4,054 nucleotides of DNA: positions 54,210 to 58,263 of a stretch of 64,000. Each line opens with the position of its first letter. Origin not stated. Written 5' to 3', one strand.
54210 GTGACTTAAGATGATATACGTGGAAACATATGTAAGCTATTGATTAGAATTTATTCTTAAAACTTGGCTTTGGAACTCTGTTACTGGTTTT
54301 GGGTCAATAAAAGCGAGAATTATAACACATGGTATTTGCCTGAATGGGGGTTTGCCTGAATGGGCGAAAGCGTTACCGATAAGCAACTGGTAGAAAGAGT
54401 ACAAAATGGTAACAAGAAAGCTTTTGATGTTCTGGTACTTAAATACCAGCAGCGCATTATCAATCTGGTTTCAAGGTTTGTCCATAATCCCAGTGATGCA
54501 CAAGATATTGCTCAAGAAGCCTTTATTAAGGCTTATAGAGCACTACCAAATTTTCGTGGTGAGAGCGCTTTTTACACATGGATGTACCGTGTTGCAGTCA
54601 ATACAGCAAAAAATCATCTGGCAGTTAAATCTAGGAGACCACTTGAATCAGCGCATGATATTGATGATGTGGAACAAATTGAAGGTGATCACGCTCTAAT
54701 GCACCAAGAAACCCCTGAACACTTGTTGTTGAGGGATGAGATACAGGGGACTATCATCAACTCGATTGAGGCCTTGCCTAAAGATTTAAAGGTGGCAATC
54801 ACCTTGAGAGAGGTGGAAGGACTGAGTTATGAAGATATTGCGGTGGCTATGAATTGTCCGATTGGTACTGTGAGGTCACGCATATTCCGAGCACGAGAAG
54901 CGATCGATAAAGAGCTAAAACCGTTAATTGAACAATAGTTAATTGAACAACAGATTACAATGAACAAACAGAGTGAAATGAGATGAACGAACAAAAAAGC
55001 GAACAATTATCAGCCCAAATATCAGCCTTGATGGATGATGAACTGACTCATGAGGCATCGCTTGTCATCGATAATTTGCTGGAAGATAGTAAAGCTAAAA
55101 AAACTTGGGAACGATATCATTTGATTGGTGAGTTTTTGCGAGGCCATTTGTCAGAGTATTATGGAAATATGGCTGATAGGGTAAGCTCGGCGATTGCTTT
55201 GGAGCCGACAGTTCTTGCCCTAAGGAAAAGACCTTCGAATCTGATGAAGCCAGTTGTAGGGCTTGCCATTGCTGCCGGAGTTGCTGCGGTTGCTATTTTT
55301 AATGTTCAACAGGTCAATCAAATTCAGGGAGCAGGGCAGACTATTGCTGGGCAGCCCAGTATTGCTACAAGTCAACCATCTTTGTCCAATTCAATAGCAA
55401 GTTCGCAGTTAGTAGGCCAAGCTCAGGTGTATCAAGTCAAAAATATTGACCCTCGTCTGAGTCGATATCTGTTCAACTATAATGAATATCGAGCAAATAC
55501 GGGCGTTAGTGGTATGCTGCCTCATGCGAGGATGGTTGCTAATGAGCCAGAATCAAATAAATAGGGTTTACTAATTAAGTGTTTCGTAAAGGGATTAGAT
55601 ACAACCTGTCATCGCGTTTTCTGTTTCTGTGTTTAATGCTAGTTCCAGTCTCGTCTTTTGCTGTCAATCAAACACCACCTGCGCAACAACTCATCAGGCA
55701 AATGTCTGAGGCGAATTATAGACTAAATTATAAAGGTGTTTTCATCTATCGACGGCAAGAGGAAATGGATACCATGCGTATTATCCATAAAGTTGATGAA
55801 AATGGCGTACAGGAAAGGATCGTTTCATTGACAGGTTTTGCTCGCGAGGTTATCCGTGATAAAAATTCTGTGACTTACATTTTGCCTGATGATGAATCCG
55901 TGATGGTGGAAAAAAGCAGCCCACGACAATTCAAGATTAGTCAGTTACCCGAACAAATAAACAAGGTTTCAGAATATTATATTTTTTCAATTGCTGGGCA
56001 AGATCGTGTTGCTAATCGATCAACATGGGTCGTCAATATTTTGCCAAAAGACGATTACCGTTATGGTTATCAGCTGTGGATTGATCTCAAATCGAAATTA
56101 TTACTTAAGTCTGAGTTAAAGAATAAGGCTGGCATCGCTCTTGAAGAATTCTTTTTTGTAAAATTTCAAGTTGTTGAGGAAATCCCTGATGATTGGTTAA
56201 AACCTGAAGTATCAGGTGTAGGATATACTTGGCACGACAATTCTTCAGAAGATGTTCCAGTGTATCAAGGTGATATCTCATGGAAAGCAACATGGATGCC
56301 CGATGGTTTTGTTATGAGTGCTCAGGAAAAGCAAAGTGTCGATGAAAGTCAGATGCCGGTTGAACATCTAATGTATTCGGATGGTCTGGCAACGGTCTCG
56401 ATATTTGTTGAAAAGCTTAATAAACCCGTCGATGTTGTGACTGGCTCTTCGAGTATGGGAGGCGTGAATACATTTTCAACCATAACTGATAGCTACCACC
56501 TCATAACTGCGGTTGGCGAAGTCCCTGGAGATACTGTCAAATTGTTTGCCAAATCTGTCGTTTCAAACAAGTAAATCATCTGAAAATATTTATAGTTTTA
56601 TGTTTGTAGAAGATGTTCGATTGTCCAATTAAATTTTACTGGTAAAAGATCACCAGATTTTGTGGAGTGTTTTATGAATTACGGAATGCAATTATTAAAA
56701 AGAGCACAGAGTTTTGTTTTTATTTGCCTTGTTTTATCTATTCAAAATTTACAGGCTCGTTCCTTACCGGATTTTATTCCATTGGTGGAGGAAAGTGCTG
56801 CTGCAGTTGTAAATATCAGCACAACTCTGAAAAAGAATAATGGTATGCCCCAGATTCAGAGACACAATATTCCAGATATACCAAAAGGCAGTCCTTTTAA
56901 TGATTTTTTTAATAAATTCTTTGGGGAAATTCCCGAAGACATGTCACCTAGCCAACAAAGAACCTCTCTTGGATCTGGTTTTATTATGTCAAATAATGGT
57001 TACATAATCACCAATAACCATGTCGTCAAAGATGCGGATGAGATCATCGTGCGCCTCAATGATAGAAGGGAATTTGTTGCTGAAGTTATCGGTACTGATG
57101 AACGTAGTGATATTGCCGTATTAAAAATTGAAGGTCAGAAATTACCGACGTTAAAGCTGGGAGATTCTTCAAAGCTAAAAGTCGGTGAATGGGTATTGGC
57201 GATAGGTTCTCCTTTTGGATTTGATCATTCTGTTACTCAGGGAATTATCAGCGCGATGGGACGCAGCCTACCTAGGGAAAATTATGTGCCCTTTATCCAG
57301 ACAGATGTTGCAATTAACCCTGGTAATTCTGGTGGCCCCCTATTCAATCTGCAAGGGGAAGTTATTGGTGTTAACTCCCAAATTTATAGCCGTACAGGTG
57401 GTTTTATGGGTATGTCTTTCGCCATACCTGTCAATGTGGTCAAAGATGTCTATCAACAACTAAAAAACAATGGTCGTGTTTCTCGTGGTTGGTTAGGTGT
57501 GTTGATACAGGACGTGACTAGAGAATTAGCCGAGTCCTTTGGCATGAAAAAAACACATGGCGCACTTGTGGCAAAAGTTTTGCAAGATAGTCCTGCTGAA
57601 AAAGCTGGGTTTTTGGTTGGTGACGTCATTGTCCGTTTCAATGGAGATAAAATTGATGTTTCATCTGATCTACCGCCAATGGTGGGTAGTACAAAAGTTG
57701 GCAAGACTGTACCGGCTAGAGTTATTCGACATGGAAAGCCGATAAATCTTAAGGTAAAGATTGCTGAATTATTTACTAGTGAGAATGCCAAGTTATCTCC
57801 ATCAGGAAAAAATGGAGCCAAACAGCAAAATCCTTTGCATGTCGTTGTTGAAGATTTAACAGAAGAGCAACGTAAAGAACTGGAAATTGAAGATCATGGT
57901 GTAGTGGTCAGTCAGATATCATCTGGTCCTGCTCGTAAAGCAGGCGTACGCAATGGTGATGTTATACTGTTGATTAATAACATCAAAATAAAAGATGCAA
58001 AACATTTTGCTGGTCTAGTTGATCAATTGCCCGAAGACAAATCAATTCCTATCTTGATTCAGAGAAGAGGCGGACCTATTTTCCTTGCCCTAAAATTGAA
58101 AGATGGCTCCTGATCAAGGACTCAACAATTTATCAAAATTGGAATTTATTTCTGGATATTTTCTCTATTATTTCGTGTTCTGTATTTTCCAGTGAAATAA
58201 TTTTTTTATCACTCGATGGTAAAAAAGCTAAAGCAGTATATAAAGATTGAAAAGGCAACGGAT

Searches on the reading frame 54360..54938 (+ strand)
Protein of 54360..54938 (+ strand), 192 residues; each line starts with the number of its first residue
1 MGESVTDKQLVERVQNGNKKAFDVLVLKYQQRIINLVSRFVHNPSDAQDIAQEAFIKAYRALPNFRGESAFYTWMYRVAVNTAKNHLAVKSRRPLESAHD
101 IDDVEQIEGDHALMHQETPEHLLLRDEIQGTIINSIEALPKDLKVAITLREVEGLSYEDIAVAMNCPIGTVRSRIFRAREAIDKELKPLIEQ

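Call 44: search_protein_families(library=pfam, proteins=[window:54360-54938:+], max_evalue=0.00001)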
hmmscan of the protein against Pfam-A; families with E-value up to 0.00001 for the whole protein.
window:54360-54938:+ (192 aa): 4 families
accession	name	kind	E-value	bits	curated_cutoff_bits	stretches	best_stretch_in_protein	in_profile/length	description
PF04542.20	Sigma70_r2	-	6.9e-19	67.8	24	1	25-92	1-70/71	Sigma-70 region 2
PF08281.18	Sigma70_r4_2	-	5.1e-17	61.7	25.7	1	132-181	4-53/54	Sigma-70, region 4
PF07638.17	Sigma70_ECF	-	4.8e-09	36.8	21.1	1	9-186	6-183/185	ECF sigma factor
PF04545.22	Sigma70_r4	-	4.6e-07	29.7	24.1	1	138-181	4-47/50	Sigma-70, region 4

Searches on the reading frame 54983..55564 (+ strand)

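Call 44: search_protein_families(library=pfam, proteins=[window:54983-55564:+], max_evalue=0.00001)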
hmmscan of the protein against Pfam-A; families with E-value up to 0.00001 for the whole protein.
window:54983-55564:+ (193 aa): 1 family
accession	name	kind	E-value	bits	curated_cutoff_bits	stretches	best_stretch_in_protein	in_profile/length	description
PF03872.18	RseA_N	-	2.2e-16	60.6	24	1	12-90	5-82/87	Anti sigma-E protein RseA, N-terminal domain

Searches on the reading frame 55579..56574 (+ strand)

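Call 44: search_protein_families(library=pfam, proteins=[window:55579-56574:+], max_evalue=0.00001)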
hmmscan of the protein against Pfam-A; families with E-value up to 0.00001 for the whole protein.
window:55579-56574:+ (331 aa): 2 families
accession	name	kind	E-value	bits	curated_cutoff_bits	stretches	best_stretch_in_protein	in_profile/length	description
PF03888.20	MucB_RseB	-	7.3e-56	189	22.3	1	35-210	2-177/178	MucB/RseB N-terminal domain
PF17188.9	MucB_RseB_C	-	1.6e-24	86.3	30.1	1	233-327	5-96/97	MucB/RseB C-terminal domain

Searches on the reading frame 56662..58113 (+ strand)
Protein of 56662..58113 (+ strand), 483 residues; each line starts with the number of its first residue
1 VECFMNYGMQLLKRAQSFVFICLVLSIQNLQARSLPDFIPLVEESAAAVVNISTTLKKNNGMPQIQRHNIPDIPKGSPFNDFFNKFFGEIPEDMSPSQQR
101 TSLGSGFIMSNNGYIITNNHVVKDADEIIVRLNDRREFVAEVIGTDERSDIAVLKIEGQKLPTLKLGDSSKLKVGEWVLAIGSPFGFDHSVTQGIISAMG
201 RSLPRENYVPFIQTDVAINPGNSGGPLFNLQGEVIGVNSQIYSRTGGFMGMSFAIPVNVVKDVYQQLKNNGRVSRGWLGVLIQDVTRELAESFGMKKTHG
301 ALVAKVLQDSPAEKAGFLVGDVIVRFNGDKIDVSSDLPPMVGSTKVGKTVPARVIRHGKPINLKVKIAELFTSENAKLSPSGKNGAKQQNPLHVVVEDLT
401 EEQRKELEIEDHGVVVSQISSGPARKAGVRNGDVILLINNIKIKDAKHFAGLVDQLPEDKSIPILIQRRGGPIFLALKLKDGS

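Call 44: search_protein_families(library=pfam, proteins=[window:56662-58113:+], max_evalue=0.00001)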
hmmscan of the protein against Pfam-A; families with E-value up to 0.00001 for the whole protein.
window:56662-58113:+ (483 aa): 5 families
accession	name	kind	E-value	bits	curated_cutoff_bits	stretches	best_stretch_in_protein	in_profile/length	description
PF13365.12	Trypsin_2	-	1e-36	127.2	27.6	1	104-237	1-144/144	Trypsin-like peptidase domain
PF13180.12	PDZ_2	-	1.5e-24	86.5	27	2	279-367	4-80/80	PDZ domain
PF00089.32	Trypsin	-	4.6e-20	72.8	20.6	1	102-262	25-218/220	Trypsin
PF17820.7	PDZ_6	-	8.3e-18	64.3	27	2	416-468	3-54/54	PDZ domain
PF00595.29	PDZ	-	7.8e-13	49.1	23.2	0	404-448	21-62/81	PDZ domain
